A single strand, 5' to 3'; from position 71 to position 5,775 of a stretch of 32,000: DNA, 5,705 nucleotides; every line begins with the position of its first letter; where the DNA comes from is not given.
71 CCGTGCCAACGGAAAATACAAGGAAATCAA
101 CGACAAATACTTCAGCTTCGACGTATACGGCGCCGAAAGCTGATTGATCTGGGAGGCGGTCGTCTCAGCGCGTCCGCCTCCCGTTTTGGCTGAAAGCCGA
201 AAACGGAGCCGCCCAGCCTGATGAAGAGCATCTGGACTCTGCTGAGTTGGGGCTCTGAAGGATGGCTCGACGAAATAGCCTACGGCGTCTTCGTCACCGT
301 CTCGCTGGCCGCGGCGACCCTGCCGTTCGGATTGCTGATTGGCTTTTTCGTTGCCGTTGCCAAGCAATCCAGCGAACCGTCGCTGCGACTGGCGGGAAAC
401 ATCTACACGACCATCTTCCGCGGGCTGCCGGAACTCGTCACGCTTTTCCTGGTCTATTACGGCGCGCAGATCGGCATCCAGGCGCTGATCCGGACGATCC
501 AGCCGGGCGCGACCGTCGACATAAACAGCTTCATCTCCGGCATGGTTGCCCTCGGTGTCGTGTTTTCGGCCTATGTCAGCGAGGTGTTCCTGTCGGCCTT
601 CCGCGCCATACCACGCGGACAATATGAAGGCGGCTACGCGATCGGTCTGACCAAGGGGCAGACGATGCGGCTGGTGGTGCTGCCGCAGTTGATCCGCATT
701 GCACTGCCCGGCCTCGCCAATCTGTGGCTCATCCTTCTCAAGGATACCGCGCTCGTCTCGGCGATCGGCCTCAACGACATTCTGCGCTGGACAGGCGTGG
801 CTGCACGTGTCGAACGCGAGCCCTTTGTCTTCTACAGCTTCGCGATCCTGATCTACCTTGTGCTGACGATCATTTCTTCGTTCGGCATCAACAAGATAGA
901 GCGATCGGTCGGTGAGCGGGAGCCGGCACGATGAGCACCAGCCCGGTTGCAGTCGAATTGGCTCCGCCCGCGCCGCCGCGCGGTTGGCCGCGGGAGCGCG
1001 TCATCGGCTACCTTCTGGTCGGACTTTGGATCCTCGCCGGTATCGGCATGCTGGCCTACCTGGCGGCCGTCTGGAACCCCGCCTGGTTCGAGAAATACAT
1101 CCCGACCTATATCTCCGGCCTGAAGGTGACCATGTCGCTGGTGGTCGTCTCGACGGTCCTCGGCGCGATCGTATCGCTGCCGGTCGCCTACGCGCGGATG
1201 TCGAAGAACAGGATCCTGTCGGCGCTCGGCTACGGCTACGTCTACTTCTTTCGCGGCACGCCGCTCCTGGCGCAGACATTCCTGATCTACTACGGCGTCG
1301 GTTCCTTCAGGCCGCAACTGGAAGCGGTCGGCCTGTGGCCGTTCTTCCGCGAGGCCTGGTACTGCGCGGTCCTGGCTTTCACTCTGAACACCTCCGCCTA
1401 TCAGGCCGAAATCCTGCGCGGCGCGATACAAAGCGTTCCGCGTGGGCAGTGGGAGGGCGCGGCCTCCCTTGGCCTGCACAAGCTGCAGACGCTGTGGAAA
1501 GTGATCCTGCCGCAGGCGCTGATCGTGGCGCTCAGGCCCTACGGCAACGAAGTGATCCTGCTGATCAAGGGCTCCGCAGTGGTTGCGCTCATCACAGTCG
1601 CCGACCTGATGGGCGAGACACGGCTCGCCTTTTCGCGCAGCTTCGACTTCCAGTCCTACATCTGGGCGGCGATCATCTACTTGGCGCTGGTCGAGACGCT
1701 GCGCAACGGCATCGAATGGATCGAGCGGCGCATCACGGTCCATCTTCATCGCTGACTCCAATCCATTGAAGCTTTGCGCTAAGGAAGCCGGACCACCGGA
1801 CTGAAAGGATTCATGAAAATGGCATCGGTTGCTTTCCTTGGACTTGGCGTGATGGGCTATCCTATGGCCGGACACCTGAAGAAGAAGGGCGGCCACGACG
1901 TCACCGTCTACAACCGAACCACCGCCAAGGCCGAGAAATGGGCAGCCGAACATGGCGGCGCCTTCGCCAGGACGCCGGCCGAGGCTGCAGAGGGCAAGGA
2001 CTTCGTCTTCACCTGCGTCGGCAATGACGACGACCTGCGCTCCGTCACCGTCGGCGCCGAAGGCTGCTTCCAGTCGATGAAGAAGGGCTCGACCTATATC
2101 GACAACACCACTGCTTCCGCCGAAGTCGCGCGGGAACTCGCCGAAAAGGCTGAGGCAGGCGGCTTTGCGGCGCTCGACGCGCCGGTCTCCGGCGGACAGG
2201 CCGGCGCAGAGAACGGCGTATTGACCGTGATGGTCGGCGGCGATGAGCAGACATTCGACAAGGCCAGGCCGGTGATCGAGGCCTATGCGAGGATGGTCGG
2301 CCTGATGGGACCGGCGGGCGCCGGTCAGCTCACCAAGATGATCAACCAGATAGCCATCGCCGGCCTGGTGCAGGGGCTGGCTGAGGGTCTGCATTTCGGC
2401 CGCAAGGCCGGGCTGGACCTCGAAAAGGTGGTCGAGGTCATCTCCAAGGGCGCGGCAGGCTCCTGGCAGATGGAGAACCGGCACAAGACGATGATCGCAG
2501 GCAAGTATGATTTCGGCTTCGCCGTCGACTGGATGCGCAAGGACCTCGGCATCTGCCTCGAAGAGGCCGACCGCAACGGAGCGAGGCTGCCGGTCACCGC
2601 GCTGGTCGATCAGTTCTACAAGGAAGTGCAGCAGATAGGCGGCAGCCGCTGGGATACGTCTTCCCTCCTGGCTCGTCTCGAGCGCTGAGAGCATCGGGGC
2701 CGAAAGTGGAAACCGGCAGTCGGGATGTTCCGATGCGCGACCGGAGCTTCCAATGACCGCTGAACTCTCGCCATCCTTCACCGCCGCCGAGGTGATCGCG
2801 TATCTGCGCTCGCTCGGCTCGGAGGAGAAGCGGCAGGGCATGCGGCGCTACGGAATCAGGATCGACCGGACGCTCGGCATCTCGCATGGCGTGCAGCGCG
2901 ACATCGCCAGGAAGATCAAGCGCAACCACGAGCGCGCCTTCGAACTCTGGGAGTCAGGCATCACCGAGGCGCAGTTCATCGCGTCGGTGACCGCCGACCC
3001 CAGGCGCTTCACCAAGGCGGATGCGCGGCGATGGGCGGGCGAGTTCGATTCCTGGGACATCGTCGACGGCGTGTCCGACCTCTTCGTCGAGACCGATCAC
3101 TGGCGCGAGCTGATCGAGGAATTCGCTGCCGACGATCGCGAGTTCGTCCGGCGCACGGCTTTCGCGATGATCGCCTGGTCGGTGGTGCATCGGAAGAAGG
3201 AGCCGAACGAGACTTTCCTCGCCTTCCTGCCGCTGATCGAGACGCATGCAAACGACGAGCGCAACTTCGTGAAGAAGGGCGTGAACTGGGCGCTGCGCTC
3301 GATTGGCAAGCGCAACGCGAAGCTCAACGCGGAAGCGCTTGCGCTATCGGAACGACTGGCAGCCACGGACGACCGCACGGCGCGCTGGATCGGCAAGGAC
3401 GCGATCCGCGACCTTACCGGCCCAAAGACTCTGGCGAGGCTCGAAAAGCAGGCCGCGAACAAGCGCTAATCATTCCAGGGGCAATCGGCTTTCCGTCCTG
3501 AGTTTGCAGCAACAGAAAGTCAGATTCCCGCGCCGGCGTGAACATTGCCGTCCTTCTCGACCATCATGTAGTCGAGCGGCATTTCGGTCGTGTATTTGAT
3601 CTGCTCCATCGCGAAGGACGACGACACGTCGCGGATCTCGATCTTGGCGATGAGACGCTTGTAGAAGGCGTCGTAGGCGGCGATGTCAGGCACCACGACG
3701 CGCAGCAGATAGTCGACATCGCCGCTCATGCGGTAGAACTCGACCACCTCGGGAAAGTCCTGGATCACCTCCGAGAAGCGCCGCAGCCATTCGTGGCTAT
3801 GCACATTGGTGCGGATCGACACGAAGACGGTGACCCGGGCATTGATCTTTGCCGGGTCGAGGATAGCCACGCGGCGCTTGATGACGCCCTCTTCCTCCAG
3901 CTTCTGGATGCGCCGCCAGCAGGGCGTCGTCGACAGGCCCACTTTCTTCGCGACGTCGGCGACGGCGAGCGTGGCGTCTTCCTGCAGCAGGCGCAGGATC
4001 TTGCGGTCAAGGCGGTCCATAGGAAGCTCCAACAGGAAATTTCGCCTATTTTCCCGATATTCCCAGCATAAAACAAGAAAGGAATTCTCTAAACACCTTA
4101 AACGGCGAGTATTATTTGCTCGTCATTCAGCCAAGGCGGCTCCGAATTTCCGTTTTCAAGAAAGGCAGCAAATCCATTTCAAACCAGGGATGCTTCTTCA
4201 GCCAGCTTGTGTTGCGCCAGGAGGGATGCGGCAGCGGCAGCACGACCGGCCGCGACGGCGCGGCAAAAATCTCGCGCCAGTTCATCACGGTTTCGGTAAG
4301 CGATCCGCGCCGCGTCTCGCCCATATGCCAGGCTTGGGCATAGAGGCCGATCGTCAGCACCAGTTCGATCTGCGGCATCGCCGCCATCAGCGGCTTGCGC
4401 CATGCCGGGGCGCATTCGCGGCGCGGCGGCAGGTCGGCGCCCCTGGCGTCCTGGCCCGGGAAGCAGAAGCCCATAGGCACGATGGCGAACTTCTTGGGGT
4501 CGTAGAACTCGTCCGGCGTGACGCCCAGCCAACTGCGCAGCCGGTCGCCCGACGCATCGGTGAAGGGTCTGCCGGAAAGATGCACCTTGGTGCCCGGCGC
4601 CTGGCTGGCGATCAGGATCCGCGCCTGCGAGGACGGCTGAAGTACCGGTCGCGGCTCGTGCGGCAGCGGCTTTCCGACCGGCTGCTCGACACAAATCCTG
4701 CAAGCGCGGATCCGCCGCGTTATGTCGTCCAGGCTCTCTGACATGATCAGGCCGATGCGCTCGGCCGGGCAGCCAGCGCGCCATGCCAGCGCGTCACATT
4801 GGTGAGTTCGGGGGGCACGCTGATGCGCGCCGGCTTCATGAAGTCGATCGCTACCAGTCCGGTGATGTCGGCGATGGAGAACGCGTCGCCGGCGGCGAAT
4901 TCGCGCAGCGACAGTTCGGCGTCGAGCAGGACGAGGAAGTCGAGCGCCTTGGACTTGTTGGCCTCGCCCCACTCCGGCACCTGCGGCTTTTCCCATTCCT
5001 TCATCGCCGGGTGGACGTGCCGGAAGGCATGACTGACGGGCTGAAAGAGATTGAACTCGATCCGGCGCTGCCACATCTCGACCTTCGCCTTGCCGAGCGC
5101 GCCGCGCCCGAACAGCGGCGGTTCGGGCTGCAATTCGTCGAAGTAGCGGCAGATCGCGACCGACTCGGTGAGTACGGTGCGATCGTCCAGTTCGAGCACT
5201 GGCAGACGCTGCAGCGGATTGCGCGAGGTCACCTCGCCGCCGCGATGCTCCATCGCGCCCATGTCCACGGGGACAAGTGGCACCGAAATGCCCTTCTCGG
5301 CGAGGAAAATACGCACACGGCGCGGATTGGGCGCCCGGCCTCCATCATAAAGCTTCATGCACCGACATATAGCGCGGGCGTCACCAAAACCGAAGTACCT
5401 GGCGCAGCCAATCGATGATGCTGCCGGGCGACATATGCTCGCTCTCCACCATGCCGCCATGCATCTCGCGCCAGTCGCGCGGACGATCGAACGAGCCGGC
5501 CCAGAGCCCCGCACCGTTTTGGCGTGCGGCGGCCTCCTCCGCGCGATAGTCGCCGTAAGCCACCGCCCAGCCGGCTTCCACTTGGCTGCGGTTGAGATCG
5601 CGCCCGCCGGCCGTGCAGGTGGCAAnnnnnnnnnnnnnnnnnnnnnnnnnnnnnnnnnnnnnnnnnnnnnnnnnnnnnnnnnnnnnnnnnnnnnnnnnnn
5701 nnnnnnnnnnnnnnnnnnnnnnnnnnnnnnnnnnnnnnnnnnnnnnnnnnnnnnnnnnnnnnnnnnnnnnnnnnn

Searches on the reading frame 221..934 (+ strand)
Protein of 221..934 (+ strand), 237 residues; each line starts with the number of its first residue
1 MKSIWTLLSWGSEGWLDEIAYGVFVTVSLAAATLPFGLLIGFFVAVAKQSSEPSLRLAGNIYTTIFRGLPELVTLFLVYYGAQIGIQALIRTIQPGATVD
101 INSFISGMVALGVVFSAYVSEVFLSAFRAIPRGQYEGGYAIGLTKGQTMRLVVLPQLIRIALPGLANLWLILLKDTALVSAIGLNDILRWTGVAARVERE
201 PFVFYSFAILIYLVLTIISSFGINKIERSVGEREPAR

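Call 9: search_protein_families(library=ncbifam, proteins=[window:221-934:+], max_evalue=0.00001)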
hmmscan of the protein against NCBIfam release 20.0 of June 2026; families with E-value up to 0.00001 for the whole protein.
window:221-934:+ (237 aa): 11 families
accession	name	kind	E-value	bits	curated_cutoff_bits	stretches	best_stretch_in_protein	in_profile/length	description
NF008337.0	PRK11123.1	equivalog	7.3e-53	179.5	277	1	22-231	10-231/238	arginine ABC transporter permease ArtQ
NF011714.0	PRK15135.1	subfamily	2.8e-46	158.2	319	1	14-226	4-215/228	histidine ABC transporter permease HisQ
NF011680.0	PRK15100.1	equivalog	8.1e-37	127.2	300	1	22-234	18-218/222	cystine ABC transporter permease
TIGR03004.1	ectoine_ehuC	equivalog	3.5e-28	98.9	196.95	1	16-230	4-206/214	ectoine/hydroxyectoine ABC transporter permease subunit EhuC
NF008336.0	PRK11122.1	equivalog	4.3e-27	95.2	248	1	15-230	4-215/222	arginine ABC transporter permease ArtM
TIGR03003.1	ectoine_ehuD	equivalog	1.3e-26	93.8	205.2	1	16-229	10-211/212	ectoine/hydroxyectoine ABC transporter permease subunit EhuD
NF011651.0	PRK15069.1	subfamily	2.6e-25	89.2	306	1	21-220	21-218/237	histidine ABC transporter permease HisM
NF011687.0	PRK15107.1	equivalog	1.7e-24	86.9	318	1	20-227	17-220/224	glutamate/aspartate ABC transporter permease GltK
NF007028.0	PRK09494.1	equivalog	1.4e-21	77.4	303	1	19-229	15-215/219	glutamine ABC transporter permease GlnP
TIGR01726.1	HEQRo_perm_3TM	subfamily_domain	1.2e-13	51.4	42.2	1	17-123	3-97/99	ABC transporter permease subunit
TIGR01097.1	PhnE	equivalog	4.5e-06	26.3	216.7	0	16-159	54-182/252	phosphonate ABC transporter, permease protein PhnE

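Call 61: find_encoding_contigs(protein=window:221-934:+, flank=10000, max_places=2)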
Protein window:221-934:+ (237 aa): 14 contigs read that carry it; 2 places shown.
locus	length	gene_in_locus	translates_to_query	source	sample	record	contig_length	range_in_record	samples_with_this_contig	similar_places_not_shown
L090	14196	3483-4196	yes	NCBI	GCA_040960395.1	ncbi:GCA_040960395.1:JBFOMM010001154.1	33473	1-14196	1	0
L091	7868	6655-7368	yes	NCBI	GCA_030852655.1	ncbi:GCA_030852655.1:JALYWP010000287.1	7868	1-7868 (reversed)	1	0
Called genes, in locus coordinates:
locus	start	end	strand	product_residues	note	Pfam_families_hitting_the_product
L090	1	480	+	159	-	?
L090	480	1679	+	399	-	PF05977:MFS_3 (faint), PF00083:Sugar_tr, PF07690:MFS_1, PF06609:TRI12 (faint), PF07690:MFS_1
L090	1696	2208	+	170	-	PF03205:MobB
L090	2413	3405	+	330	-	PF00497:SBP_bac_3, PF10613:Lig_chan-Glu_bd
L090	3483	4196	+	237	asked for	PF00528:BPD_transp_1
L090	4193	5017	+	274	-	PF00528:BPD_transp_1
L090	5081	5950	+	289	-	PF01488:Shikimate_DH (weak), PF03446:NAD_binding_2, PF03807:F420_oxidored, PF14833:NAD_binding_11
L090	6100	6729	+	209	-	PF08713:DNA_alkylation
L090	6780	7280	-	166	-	PF13404:HTH_AsnC-type, PF13412:HTH_24, PF22451:NirdL-like_HTH (faint), PF01037:AsnC_trans_reg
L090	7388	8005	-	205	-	PF03167:UDG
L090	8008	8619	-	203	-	PF02798:GST_N, PF13417:GST_N_3, PF13409:GST_N_2, PF00043:GST_C (weak)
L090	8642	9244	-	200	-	PF00565:SNase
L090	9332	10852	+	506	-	PF00512:HisKA, PF02518:HATPase_c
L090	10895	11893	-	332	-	PF02277:DBI_PRT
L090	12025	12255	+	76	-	PF06945:DUF1289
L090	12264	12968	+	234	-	PF13650:Asp_protease_2, PF13975:gag-asp_proteas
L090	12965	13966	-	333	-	PF01207:Dus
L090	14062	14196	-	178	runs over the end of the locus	-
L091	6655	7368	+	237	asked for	PF00528:BPD_transp_1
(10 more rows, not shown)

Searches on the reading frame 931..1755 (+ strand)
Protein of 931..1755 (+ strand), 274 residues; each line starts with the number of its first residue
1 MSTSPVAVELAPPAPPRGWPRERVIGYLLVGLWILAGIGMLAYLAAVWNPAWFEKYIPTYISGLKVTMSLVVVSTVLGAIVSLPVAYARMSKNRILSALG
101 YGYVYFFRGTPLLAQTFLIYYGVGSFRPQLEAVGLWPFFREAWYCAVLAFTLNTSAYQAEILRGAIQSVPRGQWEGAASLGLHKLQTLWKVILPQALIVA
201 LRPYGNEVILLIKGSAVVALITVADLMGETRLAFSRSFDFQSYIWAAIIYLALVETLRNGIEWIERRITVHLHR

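Call 9: search_protein_families(library=ncbifam, proteins=[window:931-1755:+], max_evalue=0.00001)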
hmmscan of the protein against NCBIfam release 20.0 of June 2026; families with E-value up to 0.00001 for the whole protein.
window:931-1755:+ (274 aa): 12 families
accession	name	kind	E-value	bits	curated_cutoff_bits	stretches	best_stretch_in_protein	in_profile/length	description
NF008336.0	PRK11122.1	equivalog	2.6e-54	184.2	248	1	54-268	2-215/222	arginine ABC transporter permease ArtM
NF011651.0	PRK15069.1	subfamily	1.6e-45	155.3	306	1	60-272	19-232/237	histidine ABC transporter permease HisM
NF011680.0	PRK15100.1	equivalog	4.5e-43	147.6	300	1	57-269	12-215/222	cystine ABC transporter permease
TIGR03004.1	ectoine_ehuC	equivalog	7.7e-40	137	196.95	1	55-269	2-207/214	ectoine/hydroxyectoine ABC transporter permease subunit EhuC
NF008337.0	PRK11123.1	equivalog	4.1e-33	114.8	277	1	61-270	8-232/238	arginine ABC transporter permease ArtQ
TIGR03003.1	ectoine_ehuD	equivalog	1.6e-31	109.9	205.2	1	52-267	5-211/212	ectoine/hydroxyectoine ABC transporter permease subunit EhuD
NF007028.0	PRK09494.1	equivalog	1.3e-30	106.9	303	1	55-270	10-218/219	glutamine ABC transporter permease GlnP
NF011714.0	PRK15135.1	subfamily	1.6e-26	93.6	319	1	60-272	9-223/228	histidine ABC transporter permease HisQ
TIGR01726.1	HEQRo_perm_3TM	subfamily_domain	2.6e-20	72.8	42.2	1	57-164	2-99/99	ABC transporter permease subunit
NF011687.0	PRK15107.1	equivalog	3.8e-19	69.5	318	1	57-251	13-206/224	glutamate/aspartate ABC transporter permease GltK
TIGR01097.1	PhnE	equivalog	3.8e-10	39.7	216.7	1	40-197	39-181/252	phosphonate ABC transporter, permease protein PhnE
TIGR01581.1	Mo_ABC_porter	hypoth_equivalog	3e-07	30.1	210.3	1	60-196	19-156/225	ABC transporter permease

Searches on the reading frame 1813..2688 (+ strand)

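Call 8: search_protein_families(library=ncbifam, proteins=[window:1813-2688:+], max_evalue=0.00001)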
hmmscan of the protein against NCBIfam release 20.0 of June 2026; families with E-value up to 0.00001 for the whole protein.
window:1813-2688:+ (291 aa): 10 families
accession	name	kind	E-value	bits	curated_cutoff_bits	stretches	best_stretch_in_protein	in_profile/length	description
TIGR01505.1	tartro_sem_red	equivalog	3.7e-67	226.6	340.75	1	6-291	2-285/291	2-hydroxy-3-oxopropionate reductase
NF008592.0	PRK11559.1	equivalog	1.9e-58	198.1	397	1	4-289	3-286/296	2-hydroxy-3-oxopropionate reductase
TIGR01692.1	HIBADH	equivalog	4.9e-55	186.9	291.6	1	8-286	1-284/288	3-hydroxyisobutyrate dehydrogenase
NF043037.1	ThreonDh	equivalog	7.2e-55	186.5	350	1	4-285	3-283/297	L-threonate dehydrogenase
NF011633.0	PRK15059.1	equivalog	2.4e-45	155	451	1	6-290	3-284/292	2-hydroxy-3-oxopropionate reductase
NF012005.0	PRK15461.1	equivalog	2.3e-43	148.5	348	1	3-288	1-285/298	sulfolactaldehyde 3-reductase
NF007161.0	PRK09599.1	subfamily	5.2e-21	75.1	271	1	6-224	3-226/302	NADP-dependent phosphogluconate dehydrogenase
TIGR00872.1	gnd_rel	equivalog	5.3e-20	71.9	297.2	1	6-225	3-224/299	phosphogluconate dehydrogenase (NAD(+)-dependent, decarboxylating)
NF006765.0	PRK09287.1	equivalog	1.9e-13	50.1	413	1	2-210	2-219/476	NADP-dependent phosphogluconate dehydrogenase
TIGR00873.1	gnd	equivalog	7.4e-13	48.1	426.7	1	6-212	2-217/467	decarboxylating NADP(+)-dependent phosphogluconate dehydrogenase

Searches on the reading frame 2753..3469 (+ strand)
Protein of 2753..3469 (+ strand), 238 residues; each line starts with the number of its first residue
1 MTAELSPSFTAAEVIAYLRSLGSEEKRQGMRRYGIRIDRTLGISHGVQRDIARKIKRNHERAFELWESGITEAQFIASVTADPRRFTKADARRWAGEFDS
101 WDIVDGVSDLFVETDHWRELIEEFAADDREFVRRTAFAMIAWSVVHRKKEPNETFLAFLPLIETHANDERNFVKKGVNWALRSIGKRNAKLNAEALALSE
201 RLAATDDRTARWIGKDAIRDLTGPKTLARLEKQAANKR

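Call 8: search_protein_families(library=ncbifam, proteins=[window:2753-3469:+], max_evalue=0.00001)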
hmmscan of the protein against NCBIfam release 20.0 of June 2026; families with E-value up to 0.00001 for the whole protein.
window:2753-3469:+ (238 aa): 0 families

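Call 10: search_protein_families(library=pfam, proteins=[window:2753-3469:+], max_evalue=0.001)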
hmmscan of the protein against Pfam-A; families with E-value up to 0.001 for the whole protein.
window:2753-3469:+ (238 aa): 1 family
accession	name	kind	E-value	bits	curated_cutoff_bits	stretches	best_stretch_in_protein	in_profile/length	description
PF08713.17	DNA_alkylation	-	3.2e-33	115.7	21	1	15-220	2-212/213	DNA alkylation repair enzyme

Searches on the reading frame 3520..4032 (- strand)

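Call 8: search_protein_families(library=ncbifam, proteins=[window:3520-4032:-], max_evalue=0.00001)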
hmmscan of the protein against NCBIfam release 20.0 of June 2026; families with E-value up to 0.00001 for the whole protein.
window:3520-4032:- (170 aa): 7 families
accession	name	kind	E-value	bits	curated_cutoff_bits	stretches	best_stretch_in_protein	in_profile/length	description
NF008370.0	PRK11169.1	equivalog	4.4e-31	107.8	233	1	5-153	12-161/164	leucine-responsive transcriptional regulator Lrp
NF053758.1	ChrTpTrnRegChrS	equivalog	9e-17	61.3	250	1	4-142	11-147/158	chromate efflux transcriptional regulator ChrS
NF008384.0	PRK11179.1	equivalog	7e-15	55.2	227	1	4-136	6-134/153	transcriptional regulator AsnC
NF040820.1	trans_reg_LrpA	equivalog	6.8e-13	48.7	250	1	5-132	2-126/141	HTH-type transcriptional regulator LrpA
NF041395.1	TranRegLrpA1_Halo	equivalog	7.4e-13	48.7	250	1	9-146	7-142/142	HTH-type transcriptional regulator LrpA1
NF040947.1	trans_reg_LysM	equivalog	1.4e-12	47.5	180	1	5-118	1-109/136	HTH-type transcriptional regulator LysM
NF041396.1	TranRegLrp_Halo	equivalog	4.7e-10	39.5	190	1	6-151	4-146/149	HTH-type transcriptional regulator Lrp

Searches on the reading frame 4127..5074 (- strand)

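Call 8: search_protein_families(library=ncbifam, proteins=[window:4127-5074:-], max_evalue=0.00001)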
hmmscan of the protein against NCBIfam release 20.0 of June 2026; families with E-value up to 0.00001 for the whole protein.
window:4127-5074:- (315 aa): 0 families

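Call 10: search_protein_families(library=pfam, proteins=[window:4127-5074:-], max_evalue=0.001)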
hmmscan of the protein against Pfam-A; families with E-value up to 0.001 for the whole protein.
window:4127-5074:- (315 aa): 1 family
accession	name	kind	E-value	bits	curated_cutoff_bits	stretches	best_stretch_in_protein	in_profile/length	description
PF03167.25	UDG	-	2.5e-21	76.7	24.3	1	150-306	7-140/141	Uracil DNA glycosylase superfamily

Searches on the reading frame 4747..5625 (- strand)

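Call 8: search_protein_families(library=ncbifam, proteins=[window:4747-5625:-], max_evalue=0.00001)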
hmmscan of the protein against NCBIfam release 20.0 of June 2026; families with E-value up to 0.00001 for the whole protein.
window:4747-5625:- (292 aa): 5 families
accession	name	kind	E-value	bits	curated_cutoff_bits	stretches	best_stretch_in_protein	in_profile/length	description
TIGR01262.1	maiA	equivalog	6.3e-17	61.9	171.05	1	93-255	3-165/211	maleylacetoacetate isomerase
NF050814.1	FtsZBindFzlA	equivalog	1.8e-12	47.5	300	1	92-289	7-205/228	FtsZ-binding protein FzlA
NF007831.0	PRK10542.1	equivalog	6.5e-10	38.9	198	1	105-290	15-191/201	glutathione transferase GstA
NF007016.1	PRK09481.1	equivalog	5.7e-09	35.7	314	1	89-196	10-113/209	stringent starvation protein SspA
NF011693.0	PRK15113.1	equivalog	4.5e-08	33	150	1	106-254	24-169/214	glutathione transferase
